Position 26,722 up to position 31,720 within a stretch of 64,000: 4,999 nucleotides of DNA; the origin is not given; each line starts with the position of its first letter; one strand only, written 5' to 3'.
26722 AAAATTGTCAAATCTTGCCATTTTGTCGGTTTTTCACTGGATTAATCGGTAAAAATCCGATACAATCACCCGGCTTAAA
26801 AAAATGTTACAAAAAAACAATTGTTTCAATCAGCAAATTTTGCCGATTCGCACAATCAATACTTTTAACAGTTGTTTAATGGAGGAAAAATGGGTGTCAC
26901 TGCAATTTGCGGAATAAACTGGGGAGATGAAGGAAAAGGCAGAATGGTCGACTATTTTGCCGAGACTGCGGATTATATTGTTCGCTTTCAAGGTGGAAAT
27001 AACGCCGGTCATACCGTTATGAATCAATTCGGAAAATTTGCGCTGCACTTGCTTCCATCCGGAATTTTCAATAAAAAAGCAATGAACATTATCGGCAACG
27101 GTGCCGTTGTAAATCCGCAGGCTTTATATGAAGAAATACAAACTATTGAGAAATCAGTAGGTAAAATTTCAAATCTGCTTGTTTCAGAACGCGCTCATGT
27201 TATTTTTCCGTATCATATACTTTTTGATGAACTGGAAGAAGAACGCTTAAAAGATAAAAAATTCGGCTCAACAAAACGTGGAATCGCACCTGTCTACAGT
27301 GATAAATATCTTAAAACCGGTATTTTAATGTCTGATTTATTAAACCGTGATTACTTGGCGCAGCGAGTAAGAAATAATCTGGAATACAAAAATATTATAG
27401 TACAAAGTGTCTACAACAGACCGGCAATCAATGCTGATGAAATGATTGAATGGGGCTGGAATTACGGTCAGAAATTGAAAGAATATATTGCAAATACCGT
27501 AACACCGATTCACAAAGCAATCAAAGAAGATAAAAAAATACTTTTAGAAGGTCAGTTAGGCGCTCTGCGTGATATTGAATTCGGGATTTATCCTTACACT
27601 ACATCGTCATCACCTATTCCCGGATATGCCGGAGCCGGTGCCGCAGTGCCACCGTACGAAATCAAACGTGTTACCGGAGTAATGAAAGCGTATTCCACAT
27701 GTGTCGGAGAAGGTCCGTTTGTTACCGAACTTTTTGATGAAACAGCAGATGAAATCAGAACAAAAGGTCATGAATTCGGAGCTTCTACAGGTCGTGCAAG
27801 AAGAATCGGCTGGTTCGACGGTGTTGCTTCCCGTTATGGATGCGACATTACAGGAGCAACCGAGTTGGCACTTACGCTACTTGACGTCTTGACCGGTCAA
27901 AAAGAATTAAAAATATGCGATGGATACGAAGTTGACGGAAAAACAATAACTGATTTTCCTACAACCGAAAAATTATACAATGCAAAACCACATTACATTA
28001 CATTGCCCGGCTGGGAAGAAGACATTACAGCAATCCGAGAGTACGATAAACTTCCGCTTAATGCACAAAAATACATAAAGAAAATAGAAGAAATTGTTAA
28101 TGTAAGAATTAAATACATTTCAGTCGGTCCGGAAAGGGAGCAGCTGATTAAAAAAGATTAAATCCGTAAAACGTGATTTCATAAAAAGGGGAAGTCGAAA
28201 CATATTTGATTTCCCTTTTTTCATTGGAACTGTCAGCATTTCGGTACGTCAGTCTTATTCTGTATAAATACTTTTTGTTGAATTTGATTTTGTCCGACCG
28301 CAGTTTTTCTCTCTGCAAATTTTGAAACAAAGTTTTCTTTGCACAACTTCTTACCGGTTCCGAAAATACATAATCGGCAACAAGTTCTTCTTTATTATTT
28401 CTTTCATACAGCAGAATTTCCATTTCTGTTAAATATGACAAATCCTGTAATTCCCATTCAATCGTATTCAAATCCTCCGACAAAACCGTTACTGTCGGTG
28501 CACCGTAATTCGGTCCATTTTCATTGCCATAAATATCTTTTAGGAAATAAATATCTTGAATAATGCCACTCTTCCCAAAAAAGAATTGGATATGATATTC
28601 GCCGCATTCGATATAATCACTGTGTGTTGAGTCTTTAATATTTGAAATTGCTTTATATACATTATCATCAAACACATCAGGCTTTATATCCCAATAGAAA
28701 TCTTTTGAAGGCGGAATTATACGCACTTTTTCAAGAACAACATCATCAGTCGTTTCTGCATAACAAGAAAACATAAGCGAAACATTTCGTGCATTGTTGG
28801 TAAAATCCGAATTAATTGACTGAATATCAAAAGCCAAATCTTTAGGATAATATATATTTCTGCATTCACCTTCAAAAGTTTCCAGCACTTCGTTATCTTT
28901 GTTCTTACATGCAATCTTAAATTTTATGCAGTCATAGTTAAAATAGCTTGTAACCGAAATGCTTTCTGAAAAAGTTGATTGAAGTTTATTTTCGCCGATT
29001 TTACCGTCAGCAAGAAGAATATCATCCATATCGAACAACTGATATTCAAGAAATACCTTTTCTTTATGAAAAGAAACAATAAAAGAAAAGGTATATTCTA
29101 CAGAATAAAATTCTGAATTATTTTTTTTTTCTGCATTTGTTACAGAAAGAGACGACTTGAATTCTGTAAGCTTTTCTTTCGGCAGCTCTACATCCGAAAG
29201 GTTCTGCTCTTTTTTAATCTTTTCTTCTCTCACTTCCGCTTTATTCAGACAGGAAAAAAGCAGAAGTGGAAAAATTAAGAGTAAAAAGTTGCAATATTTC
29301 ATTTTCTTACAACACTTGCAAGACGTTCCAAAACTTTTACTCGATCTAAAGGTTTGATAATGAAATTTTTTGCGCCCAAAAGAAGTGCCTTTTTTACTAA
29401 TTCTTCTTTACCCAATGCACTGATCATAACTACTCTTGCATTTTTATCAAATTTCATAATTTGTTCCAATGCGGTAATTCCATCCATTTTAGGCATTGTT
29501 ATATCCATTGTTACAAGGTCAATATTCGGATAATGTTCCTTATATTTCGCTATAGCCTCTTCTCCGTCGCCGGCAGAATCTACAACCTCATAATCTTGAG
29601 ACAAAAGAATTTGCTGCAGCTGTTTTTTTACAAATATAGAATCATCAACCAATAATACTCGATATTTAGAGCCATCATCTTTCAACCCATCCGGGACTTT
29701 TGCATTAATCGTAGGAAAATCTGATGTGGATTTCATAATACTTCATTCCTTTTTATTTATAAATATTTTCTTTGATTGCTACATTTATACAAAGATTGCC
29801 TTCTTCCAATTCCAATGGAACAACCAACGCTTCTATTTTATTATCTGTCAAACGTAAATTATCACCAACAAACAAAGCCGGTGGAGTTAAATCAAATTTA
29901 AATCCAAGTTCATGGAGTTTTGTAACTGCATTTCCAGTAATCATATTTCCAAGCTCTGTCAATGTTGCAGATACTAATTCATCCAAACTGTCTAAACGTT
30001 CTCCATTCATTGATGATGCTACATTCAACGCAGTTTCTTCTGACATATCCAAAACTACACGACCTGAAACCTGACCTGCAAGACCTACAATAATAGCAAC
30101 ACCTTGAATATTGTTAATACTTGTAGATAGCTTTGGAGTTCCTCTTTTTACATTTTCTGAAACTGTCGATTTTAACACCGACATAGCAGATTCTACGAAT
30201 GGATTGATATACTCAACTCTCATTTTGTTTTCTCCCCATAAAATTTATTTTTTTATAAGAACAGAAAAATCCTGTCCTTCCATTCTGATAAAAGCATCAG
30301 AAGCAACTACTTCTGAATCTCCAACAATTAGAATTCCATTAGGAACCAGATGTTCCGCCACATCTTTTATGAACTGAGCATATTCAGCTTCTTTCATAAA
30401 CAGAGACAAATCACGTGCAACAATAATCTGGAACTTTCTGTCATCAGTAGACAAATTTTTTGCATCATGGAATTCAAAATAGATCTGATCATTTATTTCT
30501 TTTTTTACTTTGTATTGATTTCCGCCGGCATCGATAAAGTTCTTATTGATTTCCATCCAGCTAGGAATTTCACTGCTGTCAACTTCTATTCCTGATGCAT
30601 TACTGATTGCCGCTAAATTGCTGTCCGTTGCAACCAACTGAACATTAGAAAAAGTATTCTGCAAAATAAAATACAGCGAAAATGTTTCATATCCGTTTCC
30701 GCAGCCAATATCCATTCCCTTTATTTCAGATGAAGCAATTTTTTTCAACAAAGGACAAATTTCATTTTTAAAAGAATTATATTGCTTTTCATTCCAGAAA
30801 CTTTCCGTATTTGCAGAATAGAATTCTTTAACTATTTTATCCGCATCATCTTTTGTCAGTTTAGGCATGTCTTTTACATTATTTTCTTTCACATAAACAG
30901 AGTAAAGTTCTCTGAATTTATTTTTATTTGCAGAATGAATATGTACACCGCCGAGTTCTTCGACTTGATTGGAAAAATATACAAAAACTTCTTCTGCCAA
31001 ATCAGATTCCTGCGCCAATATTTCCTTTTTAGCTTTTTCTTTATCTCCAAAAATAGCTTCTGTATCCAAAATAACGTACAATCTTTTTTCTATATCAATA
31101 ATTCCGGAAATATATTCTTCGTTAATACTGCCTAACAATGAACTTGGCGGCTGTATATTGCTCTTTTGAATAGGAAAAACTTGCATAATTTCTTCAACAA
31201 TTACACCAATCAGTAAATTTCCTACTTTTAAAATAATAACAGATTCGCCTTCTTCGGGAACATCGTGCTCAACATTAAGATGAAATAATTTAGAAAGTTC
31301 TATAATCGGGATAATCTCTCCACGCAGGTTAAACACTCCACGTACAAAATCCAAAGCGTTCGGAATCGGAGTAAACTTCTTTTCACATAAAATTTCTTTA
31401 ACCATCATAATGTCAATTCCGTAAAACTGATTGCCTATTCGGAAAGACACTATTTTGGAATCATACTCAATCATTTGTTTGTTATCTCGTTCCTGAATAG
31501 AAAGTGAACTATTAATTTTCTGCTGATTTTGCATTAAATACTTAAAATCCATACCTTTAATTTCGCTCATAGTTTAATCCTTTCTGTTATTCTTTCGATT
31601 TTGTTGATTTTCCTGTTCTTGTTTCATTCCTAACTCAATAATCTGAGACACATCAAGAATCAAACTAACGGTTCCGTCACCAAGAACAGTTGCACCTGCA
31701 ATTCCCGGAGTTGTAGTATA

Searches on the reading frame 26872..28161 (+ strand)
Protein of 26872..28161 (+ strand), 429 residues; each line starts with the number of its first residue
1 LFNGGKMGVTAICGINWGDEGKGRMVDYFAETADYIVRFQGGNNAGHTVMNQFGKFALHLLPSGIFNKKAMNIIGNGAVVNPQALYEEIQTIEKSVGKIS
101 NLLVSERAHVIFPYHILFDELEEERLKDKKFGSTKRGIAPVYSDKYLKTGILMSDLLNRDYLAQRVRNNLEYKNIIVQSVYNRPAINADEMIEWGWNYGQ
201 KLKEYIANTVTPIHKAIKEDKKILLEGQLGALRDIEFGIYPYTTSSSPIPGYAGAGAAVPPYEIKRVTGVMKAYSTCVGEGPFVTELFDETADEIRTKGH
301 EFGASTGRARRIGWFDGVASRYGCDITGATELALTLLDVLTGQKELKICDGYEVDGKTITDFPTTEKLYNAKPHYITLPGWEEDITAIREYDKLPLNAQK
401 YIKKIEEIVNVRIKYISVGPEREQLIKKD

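Call 86: search_protein_families(library=pfam, proteins=[window:26872-28161:+], max_evalue=0.00001)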
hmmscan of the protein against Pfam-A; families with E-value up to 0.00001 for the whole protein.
window:26872-28161:+ (429 aa): 1 family
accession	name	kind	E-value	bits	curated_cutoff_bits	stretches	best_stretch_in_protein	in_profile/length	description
PF00709.27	Adenylsucc_synt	-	1.4e-166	554.9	27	1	12-426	2-416/416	Adenylosuccinate synthetase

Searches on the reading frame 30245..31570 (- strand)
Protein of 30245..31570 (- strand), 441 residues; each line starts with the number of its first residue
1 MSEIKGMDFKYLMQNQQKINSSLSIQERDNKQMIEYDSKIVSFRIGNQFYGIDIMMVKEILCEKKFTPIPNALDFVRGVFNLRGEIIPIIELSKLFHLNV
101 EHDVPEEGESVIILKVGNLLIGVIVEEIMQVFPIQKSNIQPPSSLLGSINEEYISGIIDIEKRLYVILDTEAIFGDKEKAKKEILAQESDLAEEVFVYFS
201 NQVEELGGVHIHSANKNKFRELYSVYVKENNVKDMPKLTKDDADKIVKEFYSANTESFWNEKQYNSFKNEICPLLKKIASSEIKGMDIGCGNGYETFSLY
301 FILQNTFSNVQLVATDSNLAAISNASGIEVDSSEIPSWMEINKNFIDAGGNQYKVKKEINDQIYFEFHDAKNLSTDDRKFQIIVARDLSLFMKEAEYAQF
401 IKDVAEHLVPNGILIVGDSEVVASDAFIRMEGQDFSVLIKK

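Call 86: search_protein_families(library=pfam, proteins=[window:30245-31570:-], max_evalue=0.00001)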
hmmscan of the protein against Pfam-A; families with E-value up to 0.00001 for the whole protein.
window:30245-31570:- (441 aa): 4 families
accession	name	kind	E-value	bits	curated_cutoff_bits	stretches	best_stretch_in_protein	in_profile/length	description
PF01584.24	CheW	-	9.5e-33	113.2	23.5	1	40-176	2-136/138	CheW-like domain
PF01739.24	CheR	-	4.7e-30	104.9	27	1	254-426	2-185/195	CheR methyltransferase, SAM binding domain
PF13649.12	Methyltransf_25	-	2.6e-06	28.5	27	0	358-412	46-97/97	Methyltransferase domain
PF13847.12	Methyltransf_31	-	6.2e-06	26.4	27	0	281-326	3-45/145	Methyltransferase domain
